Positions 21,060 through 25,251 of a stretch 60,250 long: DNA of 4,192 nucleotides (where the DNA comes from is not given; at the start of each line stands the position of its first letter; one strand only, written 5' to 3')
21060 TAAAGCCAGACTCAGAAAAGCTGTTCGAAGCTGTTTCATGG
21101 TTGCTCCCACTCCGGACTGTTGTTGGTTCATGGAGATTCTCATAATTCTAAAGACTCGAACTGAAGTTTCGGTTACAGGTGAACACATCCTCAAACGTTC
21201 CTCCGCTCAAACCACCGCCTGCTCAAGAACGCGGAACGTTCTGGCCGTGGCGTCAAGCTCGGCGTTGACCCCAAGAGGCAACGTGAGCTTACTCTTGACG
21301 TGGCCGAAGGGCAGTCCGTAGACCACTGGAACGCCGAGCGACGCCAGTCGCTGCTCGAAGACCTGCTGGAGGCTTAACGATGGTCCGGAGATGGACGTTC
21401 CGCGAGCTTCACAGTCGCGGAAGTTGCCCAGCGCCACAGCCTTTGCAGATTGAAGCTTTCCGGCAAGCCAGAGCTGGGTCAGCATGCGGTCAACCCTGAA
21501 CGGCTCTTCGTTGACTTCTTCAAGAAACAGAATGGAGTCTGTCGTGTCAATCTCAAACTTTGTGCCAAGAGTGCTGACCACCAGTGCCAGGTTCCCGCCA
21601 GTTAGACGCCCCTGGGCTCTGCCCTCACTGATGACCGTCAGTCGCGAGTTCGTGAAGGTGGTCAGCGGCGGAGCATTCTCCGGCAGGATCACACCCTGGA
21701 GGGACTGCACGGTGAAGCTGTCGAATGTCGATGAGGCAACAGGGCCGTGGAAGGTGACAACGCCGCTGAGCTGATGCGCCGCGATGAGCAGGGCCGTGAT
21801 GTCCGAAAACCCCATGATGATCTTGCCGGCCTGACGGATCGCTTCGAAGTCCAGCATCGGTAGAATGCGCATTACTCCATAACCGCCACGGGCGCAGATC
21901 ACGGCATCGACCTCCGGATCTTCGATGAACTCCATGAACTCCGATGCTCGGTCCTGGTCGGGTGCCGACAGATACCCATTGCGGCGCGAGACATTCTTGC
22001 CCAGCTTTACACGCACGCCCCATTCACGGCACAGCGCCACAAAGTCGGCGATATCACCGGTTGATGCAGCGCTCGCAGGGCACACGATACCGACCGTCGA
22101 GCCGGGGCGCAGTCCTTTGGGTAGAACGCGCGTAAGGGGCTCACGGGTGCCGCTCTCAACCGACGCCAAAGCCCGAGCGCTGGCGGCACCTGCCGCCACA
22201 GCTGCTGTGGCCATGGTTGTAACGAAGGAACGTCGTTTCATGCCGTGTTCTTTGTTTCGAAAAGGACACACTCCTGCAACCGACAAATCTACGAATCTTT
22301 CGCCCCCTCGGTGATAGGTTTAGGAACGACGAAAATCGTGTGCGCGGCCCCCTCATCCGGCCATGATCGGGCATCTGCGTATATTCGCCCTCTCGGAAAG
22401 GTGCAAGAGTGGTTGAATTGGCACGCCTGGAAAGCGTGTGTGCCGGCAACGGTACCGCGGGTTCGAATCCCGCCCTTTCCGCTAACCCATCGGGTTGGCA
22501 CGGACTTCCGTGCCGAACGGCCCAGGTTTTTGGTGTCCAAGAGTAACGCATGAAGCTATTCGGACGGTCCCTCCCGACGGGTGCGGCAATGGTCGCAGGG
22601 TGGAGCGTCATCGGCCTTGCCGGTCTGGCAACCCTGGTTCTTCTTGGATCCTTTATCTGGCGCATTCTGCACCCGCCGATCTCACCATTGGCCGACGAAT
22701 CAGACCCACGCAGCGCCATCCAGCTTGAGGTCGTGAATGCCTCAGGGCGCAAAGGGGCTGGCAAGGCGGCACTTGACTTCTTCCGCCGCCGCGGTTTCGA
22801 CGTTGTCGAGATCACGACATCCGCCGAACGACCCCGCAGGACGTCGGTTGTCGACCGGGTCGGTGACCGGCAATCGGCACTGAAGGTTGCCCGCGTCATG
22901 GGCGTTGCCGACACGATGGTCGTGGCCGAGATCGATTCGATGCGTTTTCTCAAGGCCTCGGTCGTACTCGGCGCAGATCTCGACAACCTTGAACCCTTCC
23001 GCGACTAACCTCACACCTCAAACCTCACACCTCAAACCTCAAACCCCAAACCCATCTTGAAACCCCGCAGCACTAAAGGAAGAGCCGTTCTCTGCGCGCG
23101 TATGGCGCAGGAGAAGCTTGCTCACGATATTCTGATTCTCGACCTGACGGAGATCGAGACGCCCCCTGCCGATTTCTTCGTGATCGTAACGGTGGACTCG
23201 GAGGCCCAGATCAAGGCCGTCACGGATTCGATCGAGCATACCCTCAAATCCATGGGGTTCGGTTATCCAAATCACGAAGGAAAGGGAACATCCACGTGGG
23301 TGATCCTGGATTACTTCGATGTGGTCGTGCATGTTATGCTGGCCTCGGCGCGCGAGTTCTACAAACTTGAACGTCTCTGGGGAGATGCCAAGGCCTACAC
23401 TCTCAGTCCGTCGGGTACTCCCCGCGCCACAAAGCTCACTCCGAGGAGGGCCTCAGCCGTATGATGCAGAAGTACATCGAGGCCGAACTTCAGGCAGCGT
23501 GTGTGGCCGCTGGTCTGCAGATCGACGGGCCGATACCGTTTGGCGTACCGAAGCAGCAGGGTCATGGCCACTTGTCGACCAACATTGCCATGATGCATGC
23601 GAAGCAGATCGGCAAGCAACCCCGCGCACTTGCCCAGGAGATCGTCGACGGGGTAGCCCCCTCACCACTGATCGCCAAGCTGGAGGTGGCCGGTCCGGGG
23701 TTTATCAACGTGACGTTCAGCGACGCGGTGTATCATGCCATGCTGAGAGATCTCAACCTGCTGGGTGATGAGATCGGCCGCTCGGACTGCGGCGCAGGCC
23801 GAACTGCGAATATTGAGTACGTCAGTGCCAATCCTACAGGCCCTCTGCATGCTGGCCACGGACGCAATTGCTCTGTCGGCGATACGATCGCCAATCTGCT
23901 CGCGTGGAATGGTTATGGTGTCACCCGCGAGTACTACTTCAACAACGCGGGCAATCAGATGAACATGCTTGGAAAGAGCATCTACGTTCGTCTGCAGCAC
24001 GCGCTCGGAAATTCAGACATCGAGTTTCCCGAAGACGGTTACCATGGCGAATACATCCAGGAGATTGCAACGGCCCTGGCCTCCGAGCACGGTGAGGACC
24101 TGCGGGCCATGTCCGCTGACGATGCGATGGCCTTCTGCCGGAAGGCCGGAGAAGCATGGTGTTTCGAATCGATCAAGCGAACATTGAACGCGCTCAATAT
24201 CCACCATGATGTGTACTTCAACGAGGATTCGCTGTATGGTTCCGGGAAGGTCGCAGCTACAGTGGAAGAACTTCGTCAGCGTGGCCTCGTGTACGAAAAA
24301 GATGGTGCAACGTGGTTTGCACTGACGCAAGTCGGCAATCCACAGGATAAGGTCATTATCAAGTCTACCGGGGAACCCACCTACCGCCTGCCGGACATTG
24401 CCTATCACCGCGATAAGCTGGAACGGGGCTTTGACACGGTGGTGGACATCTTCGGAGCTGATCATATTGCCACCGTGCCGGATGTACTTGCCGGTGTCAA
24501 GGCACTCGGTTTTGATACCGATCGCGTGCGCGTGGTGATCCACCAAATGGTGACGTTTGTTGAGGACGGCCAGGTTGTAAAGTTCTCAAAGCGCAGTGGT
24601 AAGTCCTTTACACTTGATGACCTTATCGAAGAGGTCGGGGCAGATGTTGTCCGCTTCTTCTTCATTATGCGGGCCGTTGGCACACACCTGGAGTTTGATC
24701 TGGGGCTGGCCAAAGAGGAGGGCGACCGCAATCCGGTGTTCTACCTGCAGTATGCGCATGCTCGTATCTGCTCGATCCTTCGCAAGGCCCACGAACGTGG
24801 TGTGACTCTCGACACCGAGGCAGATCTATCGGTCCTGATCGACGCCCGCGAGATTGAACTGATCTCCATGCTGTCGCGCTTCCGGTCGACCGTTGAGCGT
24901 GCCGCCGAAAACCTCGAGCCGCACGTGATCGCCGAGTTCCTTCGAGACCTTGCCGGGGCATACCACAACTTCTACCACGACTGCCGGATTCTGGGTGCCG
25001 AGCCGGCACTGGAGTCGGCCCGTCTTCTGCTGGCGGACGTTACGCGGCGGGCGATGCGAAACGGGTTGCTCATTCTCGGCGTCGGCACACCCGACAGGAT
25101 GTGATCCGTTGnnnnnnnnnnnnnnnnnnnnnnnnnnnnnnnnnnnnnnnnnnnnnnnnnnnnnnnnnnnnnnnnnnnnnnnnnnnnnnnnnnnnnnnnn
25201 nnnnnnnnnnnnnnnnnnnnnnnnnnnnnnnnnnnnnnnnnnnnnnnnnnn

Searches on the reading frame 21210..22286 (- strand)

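Call 19: search_protein_families(library=pfam, proteins=[window:21210-22286:-], max_evalue=0.00001)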
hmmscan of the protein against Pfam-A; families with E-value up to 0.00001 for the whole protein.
window:21210-22286:- (359 aa): 2 families
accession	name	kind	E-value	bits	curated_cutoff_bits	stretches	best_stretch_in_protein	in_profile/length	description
PF02016.21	Peptidase_S66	-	3.6e-38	130.9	25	1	65-181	1-121/121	LD-carboxypeptidase N-terminal domain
PF17676.7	Peptidase_S66C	-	6.7e-37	127.2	23.7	1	225-344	1-120/120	LD-carboxypeptidase C-terminal domain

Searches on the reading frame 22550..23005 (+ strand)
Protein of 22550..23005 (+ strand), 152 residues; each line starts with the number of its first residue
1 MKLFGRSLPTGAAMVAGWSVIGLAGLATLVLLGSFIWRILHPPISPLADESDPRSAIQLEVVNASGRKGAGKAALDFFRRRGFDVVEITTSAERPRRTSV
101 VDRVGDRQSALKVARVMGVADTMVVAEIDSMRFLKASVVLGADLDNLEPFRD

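Call 19: search_protein_families(library=pfam, proteins=[window:22550-23005:+], max_evalue=0.00001)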
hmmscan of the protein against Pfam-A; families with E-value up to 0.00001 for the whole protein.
window:22550-23005:+ (152 aa): 1 family
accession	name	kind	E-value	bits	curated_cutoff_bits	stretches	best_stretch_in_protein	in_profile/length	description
PF13399.11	LytR_C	-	2.1e-10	41.8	22.2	1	57-143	2-85/86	LytR cell envelope-related transcriptional attenuator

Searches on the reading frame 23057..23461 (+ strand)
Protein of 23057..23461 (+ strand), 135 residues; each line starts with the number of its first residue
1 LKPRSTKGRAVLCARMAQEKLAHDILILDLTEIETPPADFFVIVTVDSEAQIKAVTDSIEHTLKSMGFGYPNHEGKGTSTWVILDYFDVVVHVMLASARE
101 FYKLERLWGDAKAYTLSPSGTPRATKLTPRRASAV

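Call 19: search_protein_families(library=pfam, proteins=[window:23057-23461:+], max_evalue=0.00001)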
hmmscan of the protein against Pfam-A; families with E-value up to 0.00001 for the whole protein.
window:23057-23461:+ (135 aa): 1 family
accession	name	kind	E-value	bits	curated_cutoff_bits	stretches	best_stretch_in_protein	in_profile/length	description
PF02410.21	RsfS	-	2.1e-29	102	21.6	1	13-108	3-98/98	Ribosomal silencing factor during starvation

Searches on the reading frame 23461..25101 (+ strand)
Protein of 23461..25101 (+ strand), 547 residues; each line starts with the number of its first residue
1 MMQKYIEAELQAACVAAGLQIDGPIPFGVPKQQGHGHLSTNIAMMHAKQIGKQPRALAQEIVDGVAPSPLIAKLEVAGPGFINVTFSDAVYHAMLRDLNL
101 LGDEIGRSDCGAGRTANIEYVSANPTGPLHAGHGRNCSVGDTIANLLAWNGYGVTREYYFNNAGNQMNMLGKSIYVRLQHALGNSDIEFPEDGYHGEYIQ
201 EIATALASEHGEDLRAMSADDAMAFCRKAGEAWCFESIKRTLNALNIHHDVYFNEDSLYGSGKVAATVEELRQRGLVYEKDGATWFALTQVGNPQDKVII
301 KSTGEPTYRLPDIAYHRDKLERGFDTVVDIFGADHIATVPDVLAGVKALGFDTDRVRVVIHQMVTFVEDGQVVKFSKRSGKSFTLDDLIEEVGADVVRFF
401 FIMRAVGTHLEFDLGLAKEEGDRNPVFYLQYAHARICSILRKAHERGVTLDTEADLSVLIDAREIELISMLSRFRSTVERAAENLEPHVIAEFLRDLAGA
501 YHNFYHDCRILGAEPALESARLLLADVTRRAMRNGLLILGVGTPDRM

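Call 19: search_protein_families(library=pfam, proteins=[window:23461-25101:+], max_evalue=0.00001)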
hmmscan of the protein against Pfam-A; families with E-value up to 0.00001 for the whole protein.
window:23461-25101:+ (547 aa): 3 families
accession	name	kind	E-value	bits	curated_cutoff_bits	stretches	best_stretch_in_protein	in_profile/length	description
PF05746.21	DALR_1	-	5.5e-35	120.4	22.3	1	429-547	1-117/117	DALR anticodon binding domain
PF00750.26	tRNA-synt_1d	-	8.3e-24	84.6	23.3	1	113-391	19-297/349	tRNA synthetases class I (R), catalytic domain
PF03485.21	Arg_tRNA_synt_N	-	2.7e-19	70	21.5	1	3-86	4-85/85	Arginyl tRNA synthetase N terminal domain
